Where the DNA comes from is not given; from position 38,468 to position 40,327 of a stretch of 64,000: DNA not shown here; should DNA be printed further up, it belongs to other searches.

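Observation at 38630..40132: CCA-adding-type nucleotidyltransferase fused to a 2H phosphoesterase: candidate injected tRNA-end repair or cyclic-nucleotide-degrading module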

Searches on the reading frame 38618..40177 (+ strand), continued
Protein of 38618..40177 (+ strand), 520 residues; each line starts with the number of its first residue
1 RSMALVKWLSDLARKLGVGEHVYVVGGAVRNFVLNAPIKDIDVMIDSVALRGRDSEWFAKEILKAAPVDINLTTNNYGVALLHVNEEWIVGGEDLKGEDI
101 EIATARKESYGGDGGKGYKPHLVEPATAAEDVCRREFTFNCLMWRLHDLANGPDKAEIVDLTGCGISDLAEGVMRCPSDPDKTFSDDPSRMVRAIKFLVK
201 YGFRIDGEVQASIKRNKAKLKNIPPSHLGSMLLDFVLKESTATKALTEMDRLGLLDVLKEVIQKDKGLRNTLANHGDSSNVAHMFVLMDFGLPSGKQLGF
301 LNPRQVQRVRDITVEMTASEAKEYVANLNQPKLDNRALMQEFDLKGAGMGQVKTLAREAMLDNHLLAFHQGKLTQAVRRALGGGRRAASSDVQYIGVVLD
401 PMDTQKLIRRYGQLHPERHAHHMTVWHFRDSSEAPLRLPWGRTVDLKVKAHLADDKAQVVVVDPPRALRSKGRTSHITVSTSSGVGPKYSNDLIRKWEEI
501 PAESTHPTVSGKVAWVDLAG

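Call 26: search_protein_families(library=pfam, proteins=[P0001, P0045, P0084, P0047, P0055, P0008, P0030, P0086, P0050], max_evalue=0.01)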
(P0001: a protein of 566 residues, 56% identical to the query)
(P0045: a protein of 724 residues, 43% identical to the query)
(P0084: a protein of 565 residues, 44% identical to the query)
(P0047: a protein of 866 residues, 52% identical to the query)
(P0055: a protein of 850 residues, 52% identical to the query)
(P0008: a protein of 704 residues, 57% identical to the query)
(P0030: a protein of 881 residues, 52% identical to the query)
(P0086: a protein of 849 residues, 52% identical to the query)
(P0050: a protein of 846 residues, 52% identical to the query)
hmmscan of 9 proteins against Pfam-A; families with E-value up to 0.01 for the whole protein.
P0001 (566 aa): 1 family
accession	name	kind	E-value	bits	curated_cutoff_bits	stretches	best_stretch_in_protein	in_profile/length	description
PF01743.26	PolyA_pol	-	1.3e-14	55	23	1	194-347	1-126/126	Poly A polymerase head domain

P0045 (724 aa): 2 families
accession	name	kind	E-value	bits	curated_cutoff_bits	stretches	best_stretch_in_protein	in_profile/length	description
PF01743.26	PolyA_pol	-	7.6e-17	62.3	23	1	36-192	1-126/126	Poly A polymerase head domain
PF10307.15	HAD_SAK_1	-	1.4e-13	51.5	25.6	1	578-688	24-152/203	HAD domain family 1 in Swiss Army Knife RNA repair proteins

P0084 (565 aa): 3 families
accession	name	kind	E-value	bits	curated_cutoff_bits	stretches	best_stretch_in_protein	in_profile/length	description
PF01743.26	PolyA_pol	-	2.4e-14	54.2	23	1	38-191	1-126/126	Poly A polymerase head domain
PF12627.12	PolyA_pol_RNAbd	-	6.2e-05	23.1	22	1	218-274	1-56/64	Probable RNA and SrmB- binding site of polymerase A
PF08302.16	tRNA_lig_CPD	-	0.0067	16.4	23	0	506-544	178-221/250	Fungal tRNA ligase phosphodiesterase domain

P0047 (866 aa): 4 families
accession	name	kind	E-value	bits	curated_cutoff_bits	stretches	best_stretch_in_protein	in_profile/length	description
PF01743.26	PolyA_pol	-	1.1e-13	52.1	23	1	235-384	2-126/126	Poly A polymerase head domain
PF13563.12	2_5_RNA_ligase2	-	6.7e-08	33.2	27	1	40-146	23-121/152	2'-5' RNA ligase superfamily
PF12627.12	PolyA_pol_RNAbd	-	2.3e-05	24.5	22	1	411-467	1-56/64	Probable RNA and SrmB- binding site of polymerase A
PF24827.1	AstE_AspA_cat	-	0.00017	21.7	25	1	651-735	3-87/192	Succinylglutamate desuccinylase/Aspartoacylase catalytic domain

P0055 (850 aa): 6 families
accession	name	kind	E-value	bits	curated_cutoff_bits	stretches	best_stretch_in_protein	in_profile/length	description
PF18823.6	InPase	-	5.3e-38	130.4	26.8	1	454-578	12-135/135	Inorganic Pyrophosphatase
PF01743.26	PolyA_pol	-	3.2e-14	53.8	23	1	43-196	1-125/126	Poly A polymerase head domain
PF13563.12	2_5_RNA_ligase2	-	1.6e-10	41.7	27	1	689-792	23-122/152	2'-5' RNA ligase superfamily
PF02834.22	LigT_PEase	-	1.4e-06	28.8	23.3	1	687-742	30-86/87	LigT like Phosphoesterase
PF10469.15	AKAP7_NLS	-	0.0029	18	24.4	1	712-784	67-147/208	AKAP7 2'5' RNA ligase-like domain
PF12627.12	PolyA_pol_RNAbd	-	0.0099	16.1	22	0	224-283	1-59/64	Probable RNA and SrmB- binding site of polymerase A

P0008 (704 aa): 3 families
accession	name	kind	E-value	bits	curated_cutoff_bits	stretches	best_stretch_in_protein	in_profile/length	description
PF01743.26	PolyA_pol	-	9.5e-14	52.3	23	1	17-169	1-124/126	Poly A polymerase head domain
PF09414.15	RNA_ligase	-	8.7e-10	39.4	27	1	545-653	66-160/171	RNA ligase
PF12627.12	PolyA_pol_RNAbd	-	0.00011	22.3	22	1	198-254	1-56/64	Probable RNA and SrmB- binding site of polymerase A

P0030 (881 aa): 7 families
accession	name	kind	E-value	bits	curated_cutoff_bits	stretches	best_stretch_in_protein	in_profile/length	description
PF01743.26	PolyA_pol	-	4.4e-14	53.3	23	1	496-646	1-124/126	Poly A polymerase head domain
PF13529.12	Peptidase_C39_2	-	5e-10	40.6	24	1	8-132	1-143/143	Peptidase_C39 like family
PF18823.6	InPase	-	3.2e-09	37.2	26.8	1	191-294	14-111/135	Inorganic Pyrophosphatase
PF03412.21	Peptidase_C39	-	8.2e-07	29.4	22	1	12-151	4-124/133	Peptidase C39 family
PF12627.12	PolyA_pol_RNAbd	-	0.00023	21.3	22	1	675-730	1-56/64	Probable RNA and SrmB- binding site of polymerase A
PF09778.15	Guanylate_cyc_2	-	0.0027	17.5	28.1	0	111-152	160-204/212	Guanylylate cyclase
PF11814.14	DUF3335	-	0.0028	17.6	25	0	66-134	107-168/206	Peptidase_C39 like family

P0086 (849 aa): 6 families
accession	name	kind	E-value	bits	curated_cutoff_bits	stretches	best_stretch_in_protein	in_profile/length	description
PF01743.26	PolyA_pol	-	7.9e-15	55.7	23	1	487-638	1-125/126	Poly A polymerase head domain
PF13563.12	2_5_RNA_ligase2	-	8.6e-09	36.1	27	1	130-231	24-117/152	2'-5' RNA ligase superfamily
PF10469.15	AKAP7_NLS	-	3.6e-07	30.7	24.4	1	133-227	44-146/208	AKAP7 2'5' RNA ligase-like domain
PF02834.22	LigT_PEase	-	0.00015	22.3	23.3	0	193-231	8-43/87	LigT like Phosphoesterase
PF12627.12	PolyA_pol_RNAbd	-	0.00042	20.5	22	1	666-723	1-57/64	Probable RNA and SrmB- binding site of polymerase A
PF23474.1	Acb1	-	0.0067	16.6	27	0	172-233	62-114/144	Anti-CBASS protein Acb1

P0050 (846 aa): 4 families
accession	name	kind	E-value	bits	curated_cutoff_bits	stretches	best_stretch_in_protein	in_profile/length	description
PF01743.26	PolyA_pol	-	4.8e-17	62.9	23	1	250-401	1-126/126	Poly A polymerase head domain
PF18905.5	DUF5661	-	1.3e-09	38.7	27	1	736-777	20-65/65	Protein of unknown function (DUF5661)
PF13563.12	2_5_RNA_ligase2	-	2.2e-05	25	27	1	74-179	22-118/152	2'-5' RNA ligase superfamily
PF12627.12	PolyA_pol_RNAbd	-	0.00017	21.8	22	1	428-484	1-56/64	Probable RNA and SrmB- binding site of polymerase A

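Call 30: find_encoding_contigs(protein=P0084, flank=8000, max_places=3)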
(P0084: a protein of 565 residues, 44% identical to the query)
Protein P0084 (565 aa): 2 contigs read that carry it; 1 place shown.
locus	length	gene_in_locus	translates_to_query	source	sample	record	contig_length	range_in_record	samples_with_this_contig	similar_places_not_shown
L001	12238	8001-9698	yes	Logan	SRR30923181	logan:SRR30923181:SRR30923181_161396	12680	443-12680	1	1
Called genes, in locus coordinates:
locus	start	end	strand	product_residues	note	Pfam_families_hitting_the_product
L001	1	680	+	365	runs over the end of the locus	-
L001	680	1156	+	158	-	-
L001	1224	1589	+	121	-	PF12957:DUF3846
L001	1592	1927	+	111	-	-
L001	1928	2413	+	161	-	PF26900:Phage_lambda_Ea47 (weak)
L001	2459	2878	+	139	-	-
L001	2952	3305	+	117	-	-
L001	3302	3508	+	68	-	-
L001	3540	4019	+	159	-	-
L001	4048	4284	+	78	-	-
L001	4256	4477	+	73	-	-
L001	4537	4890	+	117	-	-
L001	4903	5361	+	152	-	-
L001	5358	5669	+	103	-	-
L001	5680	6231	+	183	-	-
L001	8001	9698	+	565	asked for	PF01743:PolyA_pol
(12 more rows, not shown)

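Call 31: find_encoding_contigs(protein=P0049, flank=8000, max_places=3)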
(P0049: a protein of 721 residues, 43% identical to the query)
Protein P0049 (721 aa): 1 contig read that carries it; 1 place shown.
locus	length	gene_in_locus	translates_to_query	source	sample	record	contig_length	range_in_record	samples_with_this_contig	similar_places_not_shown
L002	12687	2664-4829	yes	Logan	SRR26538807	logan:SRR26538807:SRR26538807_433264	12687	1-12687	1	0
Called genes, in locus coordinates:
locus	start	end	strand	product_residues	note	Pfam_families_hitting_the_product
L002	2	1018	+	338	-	?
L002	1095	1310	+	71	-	-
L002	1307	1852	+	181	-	-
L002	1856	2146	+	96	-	-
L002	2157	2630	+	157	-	-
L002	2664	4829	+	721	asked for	PF01743:PolyA_pol, PF10307:HAD_SAK_1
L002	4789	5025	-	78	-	-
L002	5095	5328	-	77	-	-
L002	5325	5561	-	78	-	-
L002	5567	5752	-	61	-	-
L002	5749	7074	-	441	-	-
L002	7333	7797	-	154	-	-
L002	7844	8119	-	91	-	-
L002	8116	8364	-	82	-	-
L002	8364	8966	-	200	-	-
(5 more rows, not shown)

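Call 35: predict_structure(alignment_id=A1)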
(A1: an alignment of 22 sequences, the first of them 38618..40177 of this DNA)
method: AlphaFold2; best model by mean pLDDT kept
length: 520 residues; sequences in the alignment: 22
mean_pLDDT: 81.7   pTM: 0.67
mean pLDDT of the five models: 81.7, 80.5, 80.0, 77.9, 76.7
residues with pLDDT >= 90: 291; 70-90: 86; 50-70: 89; < 50: 54
segments of 3 or more residues with pLDDT < 50: 112-115, 384-395, 400-405, 407-421, 429-436, 516-520
pLDDT, mean of each block of 10 residues (from residue 1): 93 97 95 90 96 95 96 86 95 94 85 52 87 93 96 93 95 96 91 93 96 97 89 88 94 96 93 81 90 89 93 90 94 92 86 94 94 93 49 46 48 43 53 52 70 68 65 58 63 61 58 51
secondary structure, 60 per line:
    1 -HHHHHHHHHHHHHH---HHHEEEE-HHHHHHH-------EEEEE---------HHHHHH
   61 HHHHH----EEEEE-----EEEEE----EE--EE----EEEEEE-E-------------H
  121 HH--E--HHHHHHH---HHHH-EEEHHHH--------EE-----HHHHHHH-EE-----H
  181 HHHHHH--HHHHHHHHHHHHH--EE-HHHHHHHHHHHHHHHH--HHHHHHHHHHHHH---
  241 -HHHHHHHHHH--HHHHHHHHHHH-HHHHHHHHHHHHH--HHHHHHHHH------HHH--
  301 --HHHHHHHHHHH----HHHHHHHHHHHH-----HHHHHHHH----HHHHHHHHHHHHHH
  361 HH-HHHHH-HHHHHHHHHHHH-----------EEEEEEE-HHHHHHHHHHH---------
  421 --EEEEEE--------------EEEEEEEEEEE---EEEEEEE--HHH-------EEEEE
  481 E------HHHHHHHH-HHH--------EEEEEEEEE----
elements in order: H2-15 E22-25 H27-33 E41-45 H55-65 E70-74 E80-84 E99-104 H128-134 H138-141 E143-145 H146-149 H165-171 H180-186 H189-201 H207-222 H225-237 H242-251 H254-264 H266-278 H281-289 H303-313 H318-329 H335-342 H347-362 H364-368 H370-381 E393-399 H401-411 E423-428 E443-453 E457-463 E476-481 H488-495 E508-516

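Call 42: fold_search(model_id=the predicted structure, library=pdb)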
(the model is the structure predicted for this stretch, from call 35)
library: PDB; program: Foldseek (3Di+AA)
matches with E <= 10: 549; with E <= 0.001: 46
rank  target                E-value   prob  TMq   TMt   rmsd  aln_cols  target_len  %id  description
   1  6qy6                  4.7e-13  1.00  0.38  0.52  16.9       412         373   19  Crystal structure of the CCA-adding enzyme of a psychrophilic organism (released 2020-03-25)
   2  7otr                  8.1e-13  1.00  0.42  0.57  16.6       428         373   19  Crystal structure of a psychrophilic CCA-adding enzyme determined by SAD phasing (released 2021-11-03)
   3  4wc2_A                1.2e-12  1.00  0.40  0.54  10.2       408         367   18  Crystal structure of tRNA nucleotidyltransferase complexed with a primer tRNA and an incoming ATP analog (released 2015-04-15)
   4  6qxn                  1.8e-12  1.00  0.39  0.52  16.9       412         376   19  Crystal structure of the CCA-adding enzyme of a psychrophilic organism in complex with CTP (released 2020-03-25)
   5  7oqx                  1.9e-12  1.00  0.39  0.54  17.5       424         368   20  Crystal structure of a psychrophilic CCA-adding enzyme in complex with CMPcPP (released 2021-11-03)
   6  5hc9_A                2.1e-12  1.00  0.40  0.48  11.8       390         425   23  Thermotoga maritima CCA-adding enzyme complexed with tRNA_CCA (released 2016-04-27)
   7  5hc9_B                2.3e-12  1.00  0.41  0.51  12.1       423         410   20  Thermotoga maritima CCA-adding enzyme complexed with tRNA_CCA (released 2016-04-27)
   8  4wby                  3.6e-12  1.00  0.39  0.53   9.4       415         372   20  tRNA-processing enzyme (apo form I) (released 2015-04-15)
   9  3h37_A                4.2e-12  1.00  0.39  0.48  16.6       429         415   20  The structure of CCA-adding enzyme apo form I (released 2009-10-13)
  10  3h3a_A                4.4e-12  1.00  0.41  0.50  12.3       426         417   19  The complex structure of CCA-adding enzyme with CTP (released 2009-10-13)
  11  6q52                  5.1e-12  1.00  0.41  0.56  16.6       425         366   19  Structure of a psychrophilic CCA-adding enzyme in complex with CMPcPP at room temperature in ChipX microfluidic device (released 2019-05-01)
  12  3h37_B                8.4e-12  1.00  0.40  0.48  11.8       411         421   21  The structure of CCA-adding enzyme apo form I (released 2009-10-13)
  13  9kma                  9.3e-12  1.00  0.39  0.39   7.7       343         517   19  Crystal structure of the CCA-adding enzyme from Arabidopsis thaliana (released 2025-06-18)
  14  3h39_B                9.3e-12  1.00  0.40  0.49  16.5       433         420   20  The complex structure of CCA-adding enzyme with ATP (released 2009-10-13)
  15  3aqm_A                9.3e-12  1.00  0.37  0.49  13.6       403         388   20  Structure of bacterial protein (form II) (released 2011-02-09)
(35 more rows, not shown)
